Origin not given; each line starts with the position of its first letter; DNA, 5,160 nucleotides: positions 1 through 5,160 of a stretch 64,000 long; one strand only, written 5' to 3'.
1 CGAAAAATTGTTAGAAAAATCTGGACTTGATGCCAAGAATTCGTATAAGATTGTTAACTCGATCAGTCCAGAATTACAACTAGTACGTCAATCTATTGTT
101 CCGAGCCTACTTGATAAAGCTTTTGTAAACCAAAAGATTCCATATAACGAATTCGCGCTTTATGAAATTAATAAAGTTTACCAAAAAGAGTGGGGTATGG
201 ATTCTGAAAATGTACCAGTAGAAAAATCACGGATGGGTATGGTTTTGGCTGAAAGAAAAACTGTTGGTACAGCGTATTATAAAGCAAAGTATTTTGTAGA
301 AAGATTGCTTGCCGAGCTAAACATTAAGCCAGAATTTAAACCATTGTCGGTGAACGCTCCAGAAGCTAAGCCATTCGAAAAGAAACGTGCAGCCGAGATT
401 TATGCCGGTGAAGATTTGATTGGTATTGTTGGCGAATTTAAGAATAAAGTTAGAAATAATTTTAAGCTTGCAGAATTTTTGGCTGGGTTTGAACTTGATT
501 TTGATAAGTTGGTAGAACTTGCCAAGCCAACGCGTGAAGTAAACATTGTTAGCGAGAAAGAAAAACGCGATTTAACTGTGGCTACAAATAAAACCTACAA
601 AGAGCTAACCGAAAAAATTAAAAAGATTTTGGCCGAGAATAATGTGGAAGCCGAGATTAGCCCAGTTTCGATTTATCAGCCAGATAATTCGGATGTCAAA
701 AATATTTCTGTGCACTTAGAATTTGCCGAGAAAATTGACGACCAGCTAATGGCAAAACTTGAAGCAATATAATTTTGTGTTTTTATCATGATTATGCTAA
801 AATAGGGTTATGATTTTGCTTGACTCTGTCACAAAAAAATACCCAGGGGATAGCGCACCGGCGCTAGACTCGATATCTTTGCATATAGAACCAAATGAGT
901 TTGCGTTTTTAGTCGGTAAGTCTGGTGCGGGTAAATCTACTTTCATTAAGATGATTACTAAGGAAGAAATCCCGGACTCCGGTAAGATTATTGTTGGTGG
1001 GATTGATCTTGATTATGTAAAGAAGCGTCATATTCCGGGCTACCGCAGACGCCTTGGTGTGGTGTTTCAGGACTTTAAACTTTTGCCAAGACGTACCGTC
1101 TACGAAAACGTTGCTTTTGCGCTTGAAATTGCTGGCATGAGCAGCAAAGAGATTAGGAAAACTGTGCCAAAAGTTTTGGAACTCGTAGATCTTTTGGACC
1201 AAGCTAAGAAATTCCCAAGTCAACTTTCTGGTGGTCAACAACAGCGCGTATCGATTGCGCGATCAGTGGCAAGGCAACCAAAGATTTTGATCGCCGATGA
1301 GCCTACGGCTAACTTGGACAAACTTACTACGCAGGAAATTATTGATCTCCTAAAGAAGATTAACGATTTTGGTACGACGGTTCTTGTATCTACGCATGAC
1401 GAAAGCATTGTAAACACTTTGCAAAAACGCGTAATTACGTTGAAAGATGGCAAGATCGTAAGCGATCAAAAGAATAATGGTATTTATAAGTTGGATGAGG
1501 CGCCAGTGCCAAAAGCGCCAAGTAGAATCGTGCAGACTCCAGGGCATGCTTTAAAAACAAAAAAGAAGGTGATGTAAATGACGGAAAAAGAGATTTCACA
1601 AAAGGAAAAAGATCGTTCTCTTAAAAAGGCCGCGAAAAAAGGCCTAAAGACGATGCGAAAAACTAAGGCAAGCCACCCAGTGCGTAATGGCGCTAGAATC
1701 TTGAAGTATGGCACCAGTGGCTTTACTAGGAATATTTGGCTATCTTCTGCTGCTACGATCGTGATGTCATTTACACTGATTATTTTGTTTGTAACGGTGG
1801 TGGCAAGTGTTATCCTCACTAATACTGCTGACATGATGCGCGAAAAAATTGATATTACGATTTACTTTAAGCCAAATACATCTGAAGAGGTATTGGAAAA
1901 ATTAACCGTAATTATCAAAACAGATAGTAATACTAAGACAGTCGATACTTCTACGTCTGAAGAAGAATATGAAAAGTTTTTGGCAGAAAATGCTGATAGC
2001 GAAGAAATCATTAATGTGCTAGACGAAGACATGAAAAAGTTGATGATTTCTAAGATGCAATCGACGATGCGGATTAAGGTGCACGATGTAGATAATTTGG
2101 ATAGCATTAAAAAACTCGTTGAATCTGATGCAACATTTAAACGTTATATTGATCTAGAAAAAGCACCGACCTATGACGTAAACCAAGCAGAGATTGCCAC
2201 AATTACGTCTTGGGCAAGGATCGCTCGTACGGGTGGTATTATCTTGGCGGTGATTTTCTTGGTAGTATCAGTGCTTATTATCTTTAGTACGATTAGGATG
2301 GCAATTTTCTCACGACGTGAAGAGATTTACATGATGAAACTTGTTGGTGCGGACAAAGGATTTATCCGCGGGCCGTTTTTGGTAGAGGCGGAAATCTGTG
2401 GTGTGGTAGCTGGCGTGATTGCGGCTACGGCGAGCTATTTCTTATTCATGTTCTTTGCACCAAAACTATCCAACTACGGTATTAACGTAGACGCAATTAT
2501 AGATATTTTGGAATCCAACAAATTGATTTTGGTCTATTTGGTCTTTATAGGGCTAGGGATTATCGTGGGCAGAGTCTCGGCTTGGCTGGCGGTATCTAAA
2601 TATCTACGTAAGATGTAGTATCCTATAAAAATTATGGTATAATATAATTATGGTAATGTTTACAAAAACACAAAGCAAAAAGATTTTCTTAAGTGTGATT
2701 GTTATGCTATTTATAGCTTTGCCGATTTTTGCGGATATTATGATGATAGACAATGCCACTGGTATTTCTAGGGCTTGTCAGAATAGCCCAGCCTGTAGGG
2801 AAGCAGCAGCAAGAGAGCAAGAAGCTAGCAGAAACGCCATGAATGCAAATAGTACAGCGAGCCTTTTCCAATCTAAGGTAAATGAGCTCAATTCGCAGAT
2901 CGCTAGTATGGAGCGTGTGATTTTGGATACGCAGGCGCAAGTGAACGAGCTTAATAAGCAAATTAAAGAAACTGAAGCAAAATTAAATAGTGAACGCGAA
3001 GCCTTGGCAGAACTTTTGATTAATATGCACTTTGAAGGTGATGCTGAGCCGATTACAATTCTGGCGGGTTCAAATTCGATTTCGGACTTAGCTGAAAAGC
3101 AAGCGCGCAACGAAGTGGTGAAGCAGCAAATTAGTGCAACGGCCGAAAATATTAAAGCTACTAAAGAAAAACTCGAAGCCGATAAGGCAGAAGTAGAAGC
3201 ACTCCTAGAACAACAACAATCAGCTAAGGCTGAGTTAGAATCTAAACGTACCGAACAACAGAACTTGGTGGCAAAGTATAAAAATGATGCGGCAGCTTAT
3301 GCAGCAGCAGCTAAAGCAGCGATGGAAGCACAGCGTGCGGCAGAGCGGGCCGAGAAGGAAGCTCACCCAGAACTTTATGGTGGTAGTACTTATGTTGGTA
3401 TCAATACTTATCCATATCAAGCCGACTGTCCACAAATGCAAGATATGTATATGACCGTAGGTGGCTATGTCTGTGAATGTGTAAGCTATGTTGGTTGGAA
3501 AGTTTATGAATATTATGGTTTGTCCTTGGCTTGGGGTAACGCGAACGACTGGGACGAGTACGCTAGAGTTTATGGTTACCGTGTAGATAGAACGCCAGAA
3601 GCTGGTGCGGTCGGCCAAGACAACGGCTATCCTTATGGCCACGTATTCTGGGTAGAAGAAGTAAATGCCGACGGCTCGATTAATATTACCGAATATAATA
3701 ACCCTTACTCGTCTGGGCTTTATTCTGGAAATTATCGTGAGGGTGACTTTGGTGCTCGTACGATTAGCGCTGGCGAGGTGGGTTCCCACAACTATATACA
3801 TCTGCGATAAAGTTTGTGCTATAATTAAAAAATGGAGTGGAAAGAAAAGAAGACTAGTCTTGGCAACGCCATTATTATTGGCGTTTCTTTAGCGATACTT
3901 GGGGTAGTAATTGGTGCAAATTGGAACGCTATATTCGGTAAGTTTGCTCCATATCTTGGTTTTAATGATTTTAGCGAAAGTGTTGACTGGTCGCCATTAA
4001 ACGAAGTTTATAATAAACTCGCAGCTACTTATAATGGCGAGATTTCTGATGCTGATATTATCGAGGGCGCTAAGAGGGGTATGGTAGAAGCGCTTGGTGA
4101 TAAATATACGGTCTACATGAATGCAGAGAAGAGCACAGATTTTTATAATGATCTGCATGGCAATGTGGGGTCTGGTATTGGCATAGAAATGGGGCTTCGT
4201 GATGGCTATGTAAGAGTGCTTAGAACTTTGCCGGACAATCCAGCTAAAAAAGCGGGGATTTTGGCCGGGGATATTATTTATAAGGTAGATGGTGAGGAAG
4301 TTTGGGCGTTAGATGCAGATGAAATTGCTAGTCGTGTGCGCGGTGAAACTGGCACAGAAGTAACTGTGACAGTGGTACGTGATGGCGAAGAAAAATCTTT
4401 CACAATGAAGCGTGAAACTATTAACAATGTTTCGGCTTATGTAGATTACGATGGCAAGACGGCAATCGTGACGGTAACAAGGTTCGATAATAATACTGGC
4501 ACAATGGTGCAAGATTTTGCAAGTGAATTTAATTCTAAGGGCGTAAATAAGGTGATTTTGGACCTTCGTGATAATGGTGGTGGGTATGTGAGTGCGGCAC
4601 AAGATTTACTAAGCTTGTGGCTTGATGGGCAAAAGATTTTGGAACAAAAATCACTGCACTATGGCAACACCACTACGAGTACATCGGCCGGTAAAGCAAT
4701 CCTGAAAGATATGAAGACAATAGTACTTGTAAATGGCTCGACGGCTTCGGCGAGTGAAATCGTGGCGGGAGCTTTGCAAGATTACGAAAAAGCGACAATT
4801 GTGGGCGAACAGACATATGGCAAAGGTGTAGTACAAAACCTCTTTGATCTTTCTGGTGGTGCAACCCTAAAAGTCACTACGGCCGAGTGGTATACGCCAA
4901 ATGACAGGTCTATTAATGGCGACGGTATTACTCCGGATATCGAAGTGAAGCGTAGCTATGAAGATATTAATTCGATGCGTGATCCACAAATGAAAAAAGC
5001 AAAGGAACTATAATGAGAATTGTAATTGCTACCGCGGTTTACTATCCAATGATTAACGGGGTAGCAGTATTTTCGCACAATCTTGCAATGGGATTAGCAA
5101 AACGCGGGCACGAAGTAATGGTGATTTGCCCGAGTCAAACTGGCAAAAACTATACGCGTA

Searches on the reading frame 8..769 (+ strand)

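Call 19: search_protein_families(library=pfam, proteins=[window:8-769:+], max_evalue=0.001)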
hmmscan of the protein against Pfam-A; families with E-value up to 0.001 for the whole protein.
window:8-769:+ (254 aa): 1 family
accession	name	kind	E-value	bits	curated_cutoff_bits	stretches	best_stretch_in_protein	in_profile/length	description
PF17759.6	tRNA_synthFbeta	-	1.5e-26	93.6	22.4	1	8-165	56-214/214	Phenylalanyl tRNA synthetase beta chain CLM domain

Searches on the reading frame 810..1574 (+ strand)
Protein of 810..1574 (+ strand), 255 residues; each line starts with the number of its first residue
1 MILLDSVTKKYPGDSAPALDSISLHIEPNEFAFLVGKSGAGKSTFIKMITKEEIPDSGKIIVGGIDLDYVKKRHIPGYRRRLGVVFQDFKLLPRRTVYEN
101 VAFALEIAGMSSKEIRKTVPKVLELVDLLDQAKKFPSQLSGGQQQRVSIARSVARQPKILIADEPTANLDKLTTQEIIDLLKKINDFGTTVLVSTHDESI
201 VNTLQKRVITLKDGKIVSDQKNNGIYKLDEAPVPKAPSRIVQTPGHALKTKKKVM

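Call 19: search_protein_families(library=pfam, proteins=[window:810-1574:+], max_evalue=0.001)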
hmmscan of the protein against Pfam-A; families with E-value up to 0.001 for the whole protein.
window:810-1574:+ (255 aa): 6 families
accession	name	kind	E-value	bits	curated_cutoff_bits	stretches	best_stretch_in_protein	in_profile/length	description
PF00005.33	ABC_tran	-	2.2e-36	125.9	25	1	19-167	1-137/137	ABC transporter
PF02463.25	SMC_N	-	1.4e-07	31.6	40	1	110-208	108-209/220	RecF/RecN/SMC N terminal domain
PF13304.12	AAA_21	-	1.4e-06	29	27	0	152-201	251-303/304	AAA domain, putative AbiEii toxin, Type IV TA system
PF03193.22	RsgA_GTPase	-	0.00035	20.9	30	0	20-53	98-130/174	RsgA GTPase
PF01935.23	DUF87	-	0.00036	21.1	23.2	1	35-207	29-194/220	Helicase HerA, central domain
PF20720.3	nSTAND3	-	0.0006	20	27.2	0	25-55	13-43/155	Novel STAND NTPase 3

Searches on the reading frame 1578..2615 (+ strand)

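Call 19: search_protein_families(library=pfam, proteins=[window:1578-2615:+], max_evalue=0.001)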
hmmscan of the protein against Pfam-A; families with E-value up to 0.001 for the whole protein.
window:1578-2615:+ (346 aa): 2 families
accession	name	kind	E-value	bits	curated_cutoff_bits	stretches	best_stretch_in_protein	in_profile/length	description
PF02687.27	FtsX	-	2.7e-15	56.9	25.5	1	221-345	1-118/120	FtsX-like permease C-terminal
PF18075.7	FtsX_ECD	-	2.5e-06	28.5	23.5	1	92-182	2-88/96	FtsX extracellular domain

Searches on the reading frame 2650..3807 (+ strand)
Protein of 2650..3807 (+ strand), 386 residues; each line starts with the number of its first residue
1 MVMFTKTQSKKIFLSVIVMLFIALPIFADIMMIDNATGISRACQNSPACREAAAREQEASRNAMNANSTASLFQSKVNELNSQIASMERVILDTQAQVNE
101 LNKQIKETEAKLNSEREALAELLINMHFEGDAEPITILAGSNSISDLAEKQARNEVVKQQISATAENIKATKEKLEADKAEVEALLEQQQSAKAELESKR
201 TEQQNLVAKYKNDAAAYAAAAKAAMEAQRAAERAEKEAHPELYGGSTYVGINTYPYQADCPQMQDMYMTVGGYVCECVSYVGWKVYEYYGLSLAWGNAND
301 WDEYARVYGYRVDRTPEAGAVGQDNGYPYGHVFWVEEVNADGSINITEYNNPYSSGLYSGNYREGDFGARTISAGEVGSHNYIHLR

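Call 19: search_protein_families(library=pfam, proteins=[window:2650-3807:+], max_evalue=0.001)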
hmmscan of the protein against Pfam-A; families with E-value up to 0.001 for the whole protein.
window:2650-3807:+ (386 aa): 2 families
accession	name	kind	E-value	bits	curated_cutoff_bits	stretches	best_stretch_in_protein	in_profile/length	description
PF05257.22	CHAP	-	5e-14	53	26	1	272-350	5-81/81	CHAP domain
PF07200.18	Mod_r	-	0.00084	19.8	30.1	1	150-236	32-116/146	Modifier of rudimentary (Mod(r)) protein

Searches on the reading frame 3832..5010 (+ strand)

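Call 19: search_protein_families(library=pfam, proteins=[window:3832-5010:+], max_evalue=0.001)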
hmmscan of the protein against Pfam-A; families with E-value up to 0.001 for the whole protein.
window:3832-5010:+ (393 aa): 6 families
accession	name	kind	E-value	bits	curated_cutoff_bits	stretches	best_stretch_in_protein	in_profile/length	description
PF03572.23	Peptidase_S41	-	4.8e-49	166.6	24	1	209-372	1-165/165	Peptidase family S41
PF13180.12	PDZ_2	-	3.6e-13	50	27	1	115-192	2-78/80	PDZ domain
PF17820.7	PDZ_6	-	5.2e-11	42.5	27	1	134-183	7-54/54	PDZ domain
PF22694.1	CtpB_N-like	-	6.4e-09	36.6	27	1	51-99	36-84/85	Activating protease CtpB N-terminal domain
PF00595.29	PDZ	-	1.1e-06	29.4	23.2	1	114-181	12-80/81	PDZ domain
PF14685.13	PDZ_Tricorn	-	0.00047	20.5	25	0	137-190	32-86/88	Tricorn protease PDZ domain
